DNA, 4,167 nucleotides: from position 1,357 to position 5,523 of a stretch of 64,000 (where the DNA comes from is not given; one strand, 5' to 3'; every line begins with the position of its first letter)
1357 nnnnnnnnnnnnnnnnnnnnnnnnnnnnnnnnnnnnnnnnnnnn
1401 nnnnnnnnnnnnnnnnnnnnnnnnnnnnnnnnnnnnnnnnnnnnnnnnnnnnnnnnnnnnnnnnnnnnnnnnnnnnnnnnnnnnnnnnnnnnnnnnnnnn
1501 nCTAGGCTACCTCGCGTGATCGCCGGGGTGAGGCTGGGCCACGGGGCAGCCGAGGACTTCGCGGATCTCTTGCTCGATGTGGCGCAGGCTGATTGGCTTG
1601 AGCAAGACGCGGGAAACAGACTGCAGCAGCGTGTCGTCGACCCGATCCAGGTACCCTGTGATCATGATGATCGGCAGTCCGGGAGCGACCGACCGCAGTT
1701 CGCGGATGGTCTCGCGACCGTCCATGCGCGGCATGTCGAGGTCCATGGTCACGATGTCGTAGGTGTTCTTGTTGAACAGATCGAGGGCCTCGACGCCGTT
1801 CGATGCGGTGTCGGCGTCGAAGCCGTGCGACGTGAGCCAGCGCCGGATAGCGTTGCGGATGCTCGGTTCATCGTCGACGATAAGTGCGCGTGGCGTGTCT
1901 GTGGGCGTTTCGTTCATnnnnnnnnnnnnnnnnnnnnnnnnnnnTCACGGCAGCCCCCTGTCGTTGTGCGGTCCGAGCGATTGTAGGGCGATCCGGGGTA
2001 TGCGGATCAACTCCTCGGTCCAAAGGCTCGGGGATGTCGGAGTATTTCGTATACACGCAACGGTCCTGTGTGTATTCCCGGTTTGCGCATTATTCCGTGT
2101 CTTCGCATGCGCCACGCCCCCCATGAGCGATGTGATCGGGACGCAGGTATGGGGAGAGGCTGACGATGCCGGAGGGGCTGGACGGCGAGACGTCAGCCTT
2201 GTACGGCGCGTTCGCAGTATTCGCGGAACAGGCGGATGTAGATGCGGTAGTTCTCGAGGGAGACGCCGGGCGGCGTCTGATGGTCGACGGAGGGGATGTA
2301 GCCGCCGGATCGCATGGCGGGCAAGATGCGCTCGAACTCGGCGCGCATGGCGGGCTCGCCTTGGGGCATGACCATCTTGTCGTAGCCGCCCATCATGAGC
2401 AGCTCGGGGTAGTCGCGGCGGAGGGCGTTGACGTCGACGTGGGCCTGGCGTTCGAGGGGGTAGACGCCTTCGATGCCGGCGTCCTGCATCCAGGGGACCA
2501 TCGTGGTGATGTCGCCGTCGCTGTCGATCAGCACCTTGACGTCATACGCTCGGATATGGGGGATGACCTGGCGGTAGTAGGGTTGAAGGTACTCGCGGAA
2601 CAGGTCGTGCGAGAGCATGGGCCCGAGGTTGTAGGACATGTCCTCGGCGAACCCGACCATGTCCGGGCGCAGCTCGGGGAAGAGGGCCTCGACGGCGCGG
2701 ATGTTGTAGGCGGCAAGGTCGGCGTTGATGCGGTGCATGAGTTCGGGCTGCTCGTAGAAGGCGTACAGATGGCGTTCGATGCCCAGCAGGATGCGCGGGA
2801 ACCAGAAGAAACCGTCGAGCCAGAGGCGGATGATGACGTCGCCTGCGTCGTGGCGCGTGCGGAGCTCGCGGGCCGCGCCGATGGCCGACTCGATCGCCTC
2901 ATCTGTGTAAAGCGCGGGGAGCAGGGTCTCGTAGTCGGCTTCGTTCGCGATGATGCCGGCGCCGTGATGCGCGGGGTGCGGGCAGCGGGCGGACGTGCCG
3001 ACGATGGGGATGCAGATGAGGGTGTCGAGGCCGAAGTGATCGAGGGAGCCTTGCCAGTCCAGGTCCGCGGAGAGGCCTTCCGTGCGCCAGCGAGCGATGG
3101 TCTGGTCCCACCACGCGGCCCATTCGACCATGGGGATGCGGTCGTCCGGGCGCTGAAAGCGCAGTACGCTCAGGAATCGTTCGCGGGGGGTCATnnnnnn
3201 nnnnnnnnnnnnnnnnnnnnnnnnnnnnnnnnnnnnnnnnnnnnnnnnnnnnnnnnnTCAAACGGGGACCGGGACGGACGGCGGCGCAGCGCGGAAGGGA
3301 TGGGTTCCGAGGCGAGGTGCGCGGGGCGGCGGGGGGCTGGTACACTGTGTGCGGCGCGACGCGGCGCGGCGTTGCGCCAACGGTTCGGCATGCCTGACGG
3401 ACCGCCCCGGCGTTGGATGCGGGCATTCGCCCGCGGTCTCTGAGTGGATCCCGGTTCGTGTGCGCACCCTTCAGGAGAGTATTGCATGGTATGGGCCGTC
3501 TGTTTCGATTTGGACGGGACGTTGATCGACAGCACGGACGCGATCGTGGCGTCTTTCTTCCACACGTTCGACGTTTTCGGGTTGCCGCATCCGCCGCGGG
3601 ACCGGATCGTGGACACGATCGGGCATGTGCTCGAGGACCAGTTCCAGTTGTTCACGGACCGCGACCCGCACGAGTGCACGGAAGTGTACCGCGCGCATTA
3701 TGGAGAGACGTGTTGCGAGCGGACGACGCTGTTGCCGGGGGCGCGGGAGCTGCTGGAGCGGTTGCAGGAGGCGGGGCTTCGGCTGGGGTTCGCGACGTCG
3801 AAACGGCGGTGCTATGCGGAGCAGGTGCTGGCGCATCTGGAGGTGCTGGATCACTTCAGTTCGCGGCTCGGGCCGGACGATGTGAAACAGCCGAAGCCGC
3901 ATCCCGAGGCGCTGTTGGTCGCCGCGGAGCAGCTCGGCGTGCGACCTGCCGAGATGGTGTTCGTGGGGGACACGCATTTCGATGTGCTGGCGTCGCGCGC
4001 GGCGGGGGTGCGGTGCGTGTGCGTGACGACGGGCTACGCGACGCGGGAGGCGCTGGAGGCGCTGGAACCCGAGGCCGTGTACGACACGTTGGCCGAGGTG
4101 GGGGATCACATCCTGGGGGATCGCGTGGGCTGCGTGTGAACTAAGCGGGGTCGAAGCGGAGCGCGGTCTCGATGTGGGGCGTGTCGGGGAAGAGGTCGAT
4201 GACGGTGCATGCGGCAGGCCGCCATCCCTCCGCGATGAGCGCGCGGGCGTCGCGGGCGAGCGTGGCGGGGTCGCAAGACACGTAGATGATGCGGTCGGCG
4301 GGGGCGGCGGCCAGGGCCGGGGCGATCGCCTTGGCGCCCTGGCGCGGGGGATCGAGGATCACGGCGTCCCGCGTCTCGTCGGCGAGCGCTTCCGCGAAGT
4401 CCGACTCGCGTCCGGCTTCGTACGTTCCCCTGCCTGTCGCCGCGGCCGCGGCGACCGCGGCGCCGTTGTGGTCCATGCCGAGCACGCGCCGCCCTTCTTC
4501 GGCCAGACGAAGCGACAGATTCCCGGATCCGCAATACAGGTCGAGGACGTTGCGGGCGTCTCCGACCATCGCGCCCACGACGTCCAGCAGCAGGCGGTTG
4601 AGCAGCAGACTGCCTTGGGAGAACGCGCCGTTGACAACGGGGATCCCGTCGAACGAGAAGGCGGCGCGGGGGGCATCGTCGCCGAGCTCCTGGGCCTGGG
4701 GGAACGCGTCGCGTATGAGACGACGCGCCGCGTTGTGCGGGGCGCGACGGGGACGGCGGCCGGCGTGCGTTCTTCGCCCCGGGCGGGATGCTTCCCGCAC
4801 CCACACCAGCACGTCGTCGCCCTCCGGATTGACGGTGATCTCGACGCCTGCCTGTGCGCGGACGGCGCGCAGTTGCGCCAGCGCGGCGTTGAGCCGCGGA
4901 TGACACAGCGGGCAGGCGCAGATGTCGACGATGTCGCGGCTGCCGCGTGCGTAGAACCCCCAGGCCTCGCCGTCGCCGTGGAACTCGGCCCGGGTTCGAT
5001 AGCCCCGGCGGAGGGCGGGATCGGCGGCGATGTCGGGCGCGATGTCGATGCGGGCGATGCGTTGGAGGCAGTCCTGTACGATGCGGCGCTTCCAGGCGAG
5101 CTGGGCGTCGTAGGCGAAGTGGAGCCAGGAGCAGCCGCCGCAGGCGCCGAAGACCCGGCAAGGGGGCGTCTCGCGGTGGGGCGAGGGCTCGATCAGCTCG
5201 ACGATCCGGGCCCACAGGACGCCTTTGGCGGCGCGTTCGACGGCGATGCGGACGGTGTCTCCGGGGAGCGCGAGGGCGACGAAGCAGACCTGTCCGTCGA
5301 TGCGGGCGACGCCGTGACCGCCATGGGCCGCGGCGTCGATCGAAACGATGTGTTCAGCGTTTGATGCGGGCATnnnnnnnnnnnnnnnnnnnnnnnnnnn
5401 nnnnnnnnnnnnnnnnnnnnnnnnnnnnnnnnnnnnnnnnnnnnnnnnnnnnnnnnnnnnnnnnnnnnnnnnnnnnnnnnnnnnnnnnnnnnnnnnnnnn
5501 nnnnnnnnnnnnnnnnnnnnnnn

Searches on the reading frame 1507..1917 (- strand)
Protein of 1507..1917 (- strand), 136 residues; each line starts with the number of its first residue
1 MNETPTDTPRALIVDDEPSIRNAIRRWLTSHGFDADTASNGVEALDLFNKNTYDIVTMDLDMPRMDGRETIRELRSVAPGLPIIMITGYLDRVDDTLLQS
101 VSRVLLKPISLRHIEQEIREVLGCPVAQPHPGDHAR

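Call 77: search_protein_families(library=pfam, proteins=[window:1507-1917:-], max_evalue=0.0001)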
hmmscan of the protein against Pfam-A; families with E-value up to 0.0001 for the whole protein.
window:1507-1917:- (136 aa): 1 family
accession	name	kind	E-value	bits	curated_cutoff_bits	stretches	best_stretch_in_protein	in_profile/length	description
PF00072.30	Response_reg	-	7.7e-26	90.9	30.2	1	12-118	2-110/111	Response regulator receiver domain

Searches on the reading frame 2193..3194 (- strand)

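Call 77: search_protein_families(library=pfam, proteins=[window:2193-3194:-], max_evalue=0.0001)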
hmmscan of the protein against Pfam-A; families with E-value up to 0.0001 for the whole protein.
window:2193-3194:- (333 aa): 1 family
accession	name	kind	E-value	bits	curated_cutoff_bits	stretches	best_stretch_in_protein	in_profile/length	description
PF01208.23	URO-D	-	2.1e-16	60.3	23.9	1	138-326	161-346/346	Uroporphyrinogen decarboxylase (URO-D)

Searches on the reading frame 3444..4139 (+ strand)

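Call 77: search_protein_families(library=pfam, proteins=[window:3444-4139:+], max_evalue=0.0001)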
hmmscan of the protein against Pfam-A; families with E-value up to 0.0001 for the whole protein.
window:3444-4139:+ (231 aa): 5 families
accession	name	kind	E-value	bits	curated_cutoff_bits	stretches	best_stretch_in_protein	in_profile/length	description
PF13419.12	HAD_2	-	1.6e-41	142.8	23.8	1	20-194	2-178/178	Haloacid dehalogenase-like hydrolase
PF00702.32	Hydrolase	-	1.1e-29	104.6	26.4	1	18-188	3-191/191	haloacid dehalogenase-like hydrolase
PF13242.12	Hydrolase_like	-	2.7e-15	56.5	22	1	151-218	4-74/75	HAD-hyrolase-like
PF12710.13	HAD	-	1.5e-11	45.5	27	1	20-181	2-185/189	haloacid dehalogenase-like hydrolase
PF13344.12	Hydrolase_6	-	1.4e-05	25.5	27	0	94-136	13-55/101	Haloacid dehalogenase-like hydrolase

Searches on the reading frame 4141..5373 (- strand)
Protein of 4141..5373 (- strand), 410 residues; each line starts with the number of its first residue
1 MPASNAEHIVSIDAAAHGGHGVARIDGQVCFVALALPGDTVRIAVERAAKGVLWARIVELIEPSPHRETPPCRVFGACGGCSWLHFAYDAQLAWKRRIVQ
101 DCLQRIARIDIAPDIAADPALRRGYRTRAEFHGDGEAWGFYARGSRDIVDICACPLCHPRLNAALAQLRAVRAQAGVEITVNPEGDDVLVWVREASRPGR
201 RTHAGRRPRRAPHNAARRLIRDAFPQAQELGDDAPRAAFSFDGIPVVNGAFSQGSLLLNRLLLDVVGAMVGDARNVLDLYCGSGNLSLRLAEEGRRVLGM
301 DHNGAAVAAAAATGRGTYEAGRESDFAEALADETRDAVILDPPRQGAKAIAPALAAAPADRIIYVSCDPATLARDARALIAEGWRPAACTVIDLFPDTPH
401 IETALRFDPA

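Call 77: search_protein_families(library=pfam, proteins=[window:4141-5373:-], max_evalue=0.0001)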
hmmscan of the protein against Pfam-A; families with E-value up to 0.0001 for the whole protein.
window:4141-5373:- (410 aa): 4 families
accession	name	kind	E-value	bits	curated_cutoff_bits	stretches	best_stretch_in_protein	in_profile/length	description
PF05958.17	tRNA_U5-meth_tr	-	1.4e-16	60.9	23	2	335-405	284-352/357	tRNA (Uracil-5-)-methyltransferase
PF05175.20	MTS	-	9.2e-08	32.3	23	1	249-352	9-116/170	Methyltransferase small domain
PF01938.26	TRAM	-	9.4e-08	32.2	21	1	10-58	10-61/61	TRAM domain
PF13649.12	Methyltransf_25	-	2.3e-06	28.6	27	1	276-338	1-68/97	Methyltransferase domain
